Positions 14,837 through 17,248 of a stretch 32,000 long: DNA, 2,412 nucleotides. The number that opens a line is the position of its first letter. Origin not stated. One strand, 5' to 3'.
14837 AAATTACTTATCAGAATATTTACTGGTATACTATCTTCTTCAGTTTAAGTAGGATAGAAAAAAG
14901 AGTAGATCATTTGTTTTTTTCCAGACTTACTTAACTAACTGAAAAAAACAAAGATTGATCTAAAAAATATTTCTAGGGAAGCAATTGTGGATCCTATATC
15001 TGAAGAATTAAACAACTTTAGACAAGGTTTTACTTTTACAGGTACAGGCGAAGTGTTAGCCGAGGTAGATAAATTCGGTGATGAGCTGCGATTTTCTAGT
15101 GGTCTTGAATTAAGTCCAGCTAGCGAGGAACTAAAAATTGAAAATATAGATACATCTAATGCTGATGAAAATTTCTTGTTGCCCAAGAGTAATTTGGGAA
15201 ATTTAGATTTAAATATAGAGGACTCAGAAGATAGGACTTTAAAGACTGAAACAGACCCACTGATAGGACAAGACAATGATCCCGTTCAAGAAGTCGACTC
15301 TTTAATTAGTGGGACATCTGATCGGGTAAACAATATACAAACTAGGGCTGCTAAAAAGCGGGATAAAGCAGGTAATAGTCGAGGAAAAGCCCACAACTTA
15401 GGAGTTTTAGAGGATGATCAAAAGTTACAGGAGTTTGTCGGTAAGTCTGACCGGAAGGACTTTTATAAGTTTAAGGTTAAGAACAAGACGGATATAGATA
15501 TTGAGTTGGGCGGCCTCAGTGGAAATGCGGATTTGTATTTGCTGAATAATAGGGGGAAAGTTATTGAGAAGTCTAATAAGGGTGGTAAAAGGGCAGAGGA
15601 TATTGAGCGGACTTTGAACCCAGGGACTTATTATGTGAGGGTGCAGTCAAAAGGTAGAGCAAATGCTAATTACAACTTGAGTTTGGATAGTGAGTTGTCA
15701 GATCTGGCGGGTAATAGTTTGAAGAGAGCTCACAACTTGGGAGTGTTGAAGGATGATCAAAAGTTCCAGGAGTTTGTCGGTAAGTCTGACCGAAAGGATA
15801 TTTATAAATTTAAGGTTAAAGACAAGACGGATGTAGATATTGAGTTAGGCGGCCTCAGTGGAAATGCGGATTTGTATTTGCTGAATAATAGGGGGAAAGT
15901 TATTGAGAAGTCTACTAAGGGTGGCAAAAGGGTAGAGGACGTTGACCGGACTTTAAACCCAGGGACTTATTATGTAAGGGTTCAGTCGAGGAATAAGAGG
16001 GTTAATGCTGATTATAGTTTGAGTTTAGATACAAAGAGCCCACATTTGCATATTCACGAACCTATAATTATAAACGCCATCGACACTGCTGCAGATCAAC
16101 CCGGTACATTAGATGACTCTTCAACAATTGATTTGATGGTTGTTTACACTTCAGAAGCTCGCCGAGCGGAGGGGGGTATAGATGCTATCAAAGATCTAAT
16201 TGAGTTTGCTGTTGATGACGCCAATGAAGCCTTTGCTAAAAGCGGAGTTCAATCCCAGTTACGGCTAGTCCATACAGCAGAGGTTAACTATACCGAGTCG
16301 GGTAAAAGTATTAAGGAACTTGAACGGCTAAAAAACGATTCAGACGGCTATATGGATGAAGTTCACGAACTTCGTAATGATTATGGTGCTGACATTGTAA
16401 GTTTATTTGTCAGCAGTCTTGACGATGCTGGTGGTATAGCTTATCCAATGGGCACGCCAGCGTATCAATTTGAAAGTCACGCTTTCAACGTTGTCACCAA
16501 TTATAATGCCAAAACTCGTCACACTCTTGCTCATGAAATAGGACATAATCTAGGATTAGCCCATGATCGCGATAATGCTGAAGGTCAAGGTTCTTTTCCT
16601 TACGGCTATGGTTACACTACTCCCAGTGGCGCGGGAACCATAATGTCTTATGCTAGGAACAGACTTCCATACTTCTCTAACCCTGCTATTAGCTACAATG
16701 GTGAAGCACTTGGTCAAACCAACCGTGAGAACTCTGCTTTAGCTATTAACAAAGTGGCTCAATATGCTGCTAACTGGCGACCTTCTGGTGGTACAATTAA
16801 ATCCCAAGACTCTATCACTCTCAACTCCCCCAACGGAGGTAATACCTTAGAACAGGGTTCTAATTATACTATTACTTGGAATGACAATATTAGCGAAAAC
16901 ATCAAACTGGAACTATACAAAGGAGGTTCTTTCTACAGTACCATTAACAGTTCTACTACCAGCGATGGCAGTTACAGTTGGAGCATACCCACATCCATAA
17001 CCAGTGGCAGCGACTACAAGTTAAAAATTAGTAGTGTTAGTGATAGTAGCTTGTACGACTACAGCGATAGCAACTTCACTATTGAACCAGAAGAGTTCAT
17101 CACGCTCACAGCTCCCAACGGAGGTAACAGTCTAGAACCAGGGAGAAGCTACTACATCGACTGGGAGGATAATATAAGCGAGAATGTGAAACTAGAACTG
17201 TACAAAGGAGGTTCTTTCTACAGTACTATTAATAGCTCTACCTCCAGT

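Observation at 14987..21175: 6.2-kb ORF with an unusual architecture: PPC-PPC-metzincin-(Ig-like x14)-Tyr/Asp tail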

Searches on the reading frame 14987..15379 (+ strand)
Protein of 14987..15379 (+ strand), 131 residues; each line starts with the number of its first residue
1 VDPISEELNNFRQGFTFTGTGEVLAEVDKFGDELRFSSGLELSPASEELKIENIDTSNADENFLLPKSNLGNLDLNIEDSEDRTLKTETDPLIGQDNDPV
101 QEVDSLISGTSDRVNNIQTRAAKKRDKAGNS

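Call 22: search_protein_families(library=pfam, proteins=[window:14987-15379:+], max_evalue=10)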
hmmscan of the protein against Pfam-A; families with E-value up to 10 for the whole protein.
seq(131 aa): 0 families
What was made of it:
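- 14987..15391 (+): N-terminal leaderless module (aa 1-135). It is acidic and has no hydrophobic core. Conserved motifs are DPL(I/T)G, (V)D(S/P)L(I/T)G and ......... It is shared by paralogues that carry M12, S8, C1 and M23 heads. calls 22 (no Pfam hit), 34, 35, 78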

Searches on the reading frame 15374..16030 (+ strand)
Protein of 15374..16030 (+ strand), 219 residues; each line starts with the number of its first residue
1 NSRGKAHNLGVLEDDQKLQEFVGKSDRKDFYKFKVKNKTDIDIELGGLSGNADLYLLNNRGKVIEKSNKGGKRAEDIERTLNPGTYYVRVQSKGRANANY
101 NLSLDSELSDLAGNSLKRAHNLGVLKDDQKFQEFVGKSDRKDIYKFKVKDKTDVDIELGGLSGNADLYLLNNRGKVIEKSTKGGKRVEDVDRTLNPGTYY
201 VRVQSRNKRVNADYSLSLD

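Call 32: search_solved_structures(query=window:15374-16030:+, max_evalue=0.01)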
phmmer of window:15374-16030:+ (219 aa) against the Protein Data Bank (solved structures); distinct sequences matched with E-value up to 0.01: 0.

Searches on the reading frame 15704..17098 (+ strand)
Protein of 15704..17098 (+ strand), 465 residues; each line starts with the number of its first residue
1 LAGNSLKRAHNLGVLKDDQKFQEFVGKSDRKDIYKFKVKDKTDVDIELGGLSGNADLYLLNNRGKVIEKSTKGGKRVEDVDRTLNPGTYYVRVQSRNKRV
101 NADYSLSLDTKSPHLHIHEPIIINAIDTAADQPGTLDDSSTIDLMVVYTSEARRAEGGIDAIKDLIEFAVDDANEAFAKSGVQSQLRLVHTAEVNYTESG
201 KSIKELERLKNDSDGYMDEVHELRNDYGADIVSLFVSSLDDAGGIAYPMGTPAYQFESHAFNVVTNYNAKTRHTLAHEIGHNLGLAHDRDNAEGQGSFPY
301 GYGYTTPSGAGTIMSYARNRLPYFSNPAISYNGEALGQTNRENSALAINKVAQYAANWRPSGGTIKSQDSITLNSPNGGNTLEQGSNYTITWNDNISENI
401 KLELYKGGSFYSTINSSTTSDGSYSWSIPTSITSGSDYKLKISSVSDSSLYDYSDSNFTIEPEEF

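Call 67: predict_structure(alignment_id=A2)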
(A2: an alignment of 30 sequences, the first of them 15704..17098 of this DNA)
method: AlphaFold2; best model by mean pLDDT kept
length: 465 residues; sequences in the alignment: 30
mean_pLDDT: 73.7   pTM: 0.62
mean pLDDT of the five models: 73.7, 73.6, 73.1, 73.0, 67.5
residues with pLDDT >= 90: 178; 70-90: 77; 50-70: 146; < 50: 64
segments of 3 or more residues with pLDDT < 50: 1-9, 13-23, 73-77, 109-116, 418-420, 446-465
pLDDT, mean of each block of 10 residues (from residue 1): 39 45 49 52 51 67 70 49 60 68 58 48 81 80 97 88 90 95 94 95 96 94 91 95 93 94 93 94 95 88 93 90 97 95 97 89 55 55 59 55 66 57 57 57 49 37 30
secondary structure, 60 per line:
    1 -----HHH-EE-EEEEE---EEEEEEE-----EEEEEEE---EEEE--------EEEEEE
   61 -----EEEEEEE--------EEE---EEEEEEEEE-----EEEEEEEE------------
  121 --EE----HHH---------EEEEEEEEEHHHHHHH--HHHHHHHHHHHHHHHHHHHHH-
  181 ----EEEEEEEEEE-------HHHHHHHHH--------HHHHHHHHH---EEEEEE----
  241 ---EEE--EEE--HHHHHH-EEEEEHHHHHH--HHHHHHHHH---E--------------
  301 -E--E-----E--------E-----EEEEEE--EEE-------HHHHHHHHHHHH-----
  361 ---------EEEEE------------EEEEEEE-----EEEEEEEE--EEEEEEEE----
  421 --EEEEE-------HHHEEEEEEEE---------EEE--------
elements in order: E13-17 E21-27 E33-39 E43-46 E55-60 E66-72 E81-83 E87-95 E101-108 E141-149 H150-156 H159-179 E185-194 H202-210 H219-227 E231-236 E244-246 E249-251 H254-259 E261-265 H266-271 H274-282 E326-331 E334-336 H344-355 E370-374 E387-393 E399-406 E409-416 E423-427 E438-445 E455-457

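Call 69: fold_search(model_id=the predicted structure, library=pdb)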
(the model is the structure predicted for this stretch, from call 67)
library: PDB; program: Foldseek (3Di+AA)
matches with E <= 10: 687; with E <= 0.001: 57
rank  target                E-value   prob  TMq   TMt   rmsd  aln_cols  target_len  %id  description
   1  6o38_C                5.2e-13  1.00  0.39  0.36  18.2       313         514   17  Structure of a chaperone-substrate complex (released 2019-07-24)
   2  6o38_A                7.4e-13  1.00  0.39  0.32  18.1       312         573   17  Structure of a chaperone-substrate complex (released 2019-07-24)
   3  6o38_F                2.5e-12  1.00  0.39  0.33  18.1       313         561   17  Structure of a chaperone-substrate complex (released 2019-07-24)
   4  4dd8_A                9.6e-08  1.00  0.31  0.68   6.6       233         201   18  ADAM-8 metalloproteinase domain with bound batimastat (released 2012-06-06)
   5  4q1l_A                9.6e-08  1.00  0.32  0.68   5.0       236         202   17  Crystal structure of Leucurolysin-a complexed with an endogenous tripeptide (QSW). (released 2015-04-08)
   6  4dd8_B                1.0e-07  1.00  0.31  0.67   6.6       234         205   18  ADAM-8 metalloproteinase domain with bound batimastat (released 2012-06-06)
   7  4dd8_D                1.0e-07  1.00  0.31  0.66   6.6       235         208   17  ADAM-8 metalloproteinase domain with bound batimastat (released 2012-06-06)
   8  4dd8_C                1.4e-07  1.00  0.31  0.67   6.6       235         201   17  ADAM-8 metalloproteinase domain with bound batimastat (released 2012-06-06)
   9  2w12                  1.9e-07  1.00  0.30  0.64   5.5       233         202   16  High-resolution crystal structure of the P-I snake venom metalloproteinase BaP1 in complex with a peptidomimetic: insigh (released 2009-06-16)
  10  6be6_C                1.9e-07  1.00  0.27  0.28   9.4       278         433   16  ADAM10 Extracellular Domain (released 2017-12-27)
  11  8esv_A                2.0e-07  1.00  0.28  0.29   9.2       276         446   17  Structure of human ADAM10-Tspan15 complex bound to 11G2 vFab (released 2023-06-14)
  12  6yjm_B                2.7e-07  1.00  0.30  0.60   6.1       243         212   16  Crystal Structure of the Catalytic Domain of ADAMTS-5 in Complex with the Inhibitor GLPG1972 (released 2021-04-14)
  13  1bud                  3.1e-07  1.00  0.29  0.65   4.9       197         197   17  ACUTOLYSIN A FROM SNAKE VENOM OF AGKISTRODON ACUTUS AT PH 5.0 (released 1999-09-07)
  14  1nd1                  3.5e-07  1.00  0.31  0.65   4.9       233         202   18  Amino acid sequence and crystal structure of BaP1, a metalloproteinase from Bothrops asper snake venom that exerts multi (released 2003-11-04)
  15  6x5x                  3.7e-07  1.00  0.29  0.62   5.6       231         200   16  Crystal structure o BmooMP-I, a P-I metalloproteinase from Bothrops moojeni (released 2020-10-07)
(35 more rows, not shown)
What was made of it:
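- On Metzincin, adamalysin/M72-like (Pfam Reprolysin_3/4/5): AF2 pLDDT 88-97, and Foldseek matches to CpaA, ADAM8 and snake-venom metalloproteinases (calls 67, 69).
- Closest known: CpaA of Acinetobacter, an M72 O-glycoprotease. Same: It is the top structural match to the modelled head (E 5e-13, call 69).
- Best PDB matches are CpaA (an M72 glycoprotease with Ig-like repeats) and ADAM or snake-venom metalloproteinases (calls 67, 69).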

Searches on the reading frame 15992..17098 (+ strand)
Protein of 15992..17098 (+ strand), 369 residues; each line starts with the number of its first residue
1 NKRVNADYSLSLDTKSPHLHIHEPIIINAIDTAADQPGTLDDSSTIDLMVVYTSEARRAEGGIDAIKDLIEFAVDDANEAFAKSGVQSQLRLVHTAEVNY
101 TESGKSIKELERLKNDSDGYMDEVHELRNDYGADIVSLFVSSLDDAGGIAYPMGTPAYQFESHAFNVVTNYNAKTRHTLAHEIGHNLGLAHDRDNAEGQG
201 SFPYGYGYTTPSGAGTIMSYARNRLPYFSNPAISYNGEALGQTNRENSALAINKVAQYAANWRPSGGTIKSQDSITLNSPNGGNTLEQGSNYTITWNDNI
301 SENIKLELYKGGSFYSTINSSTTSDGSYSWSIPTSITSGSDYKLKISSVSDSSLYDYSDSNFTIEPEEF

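Call 31: search_solved_structures(query=window:15992-17098:+, max_evalue=0.01, show_alignments=2)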
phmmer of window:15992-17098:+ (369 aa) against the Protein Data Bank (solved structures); distinct sequences matched with E-value up to 0.01: 2.
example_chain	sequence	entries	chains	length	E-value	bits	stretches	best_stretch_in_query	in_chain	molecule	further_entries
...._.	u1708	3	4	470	0.0012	21.4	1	163-222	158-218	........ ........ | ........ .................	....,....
1kap_P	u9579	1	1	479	0.0012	21.4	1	163-222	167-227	ALKALINE PROTEASE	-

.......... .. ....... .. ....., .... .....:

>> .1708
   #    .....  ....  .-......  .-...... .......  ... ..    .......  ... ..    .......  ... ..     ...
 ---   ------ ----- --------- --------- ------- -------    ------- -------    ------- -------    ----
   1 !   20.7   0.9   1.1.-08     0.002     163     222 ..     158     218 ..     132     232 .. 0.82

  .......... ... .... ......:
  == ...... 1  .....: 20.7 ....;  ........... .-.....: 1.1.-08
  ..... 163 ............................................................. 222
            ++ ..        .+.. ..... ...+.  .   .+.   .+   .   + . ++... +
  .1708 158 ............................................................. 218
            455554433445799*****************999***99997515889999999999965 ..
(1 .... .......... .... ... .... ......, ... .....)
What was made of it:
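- Tried and rejected: Sequence search of the PDB with the head gave only a marginal serralysin motif match, and the PPC region gave nothing (calls 31, 32).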
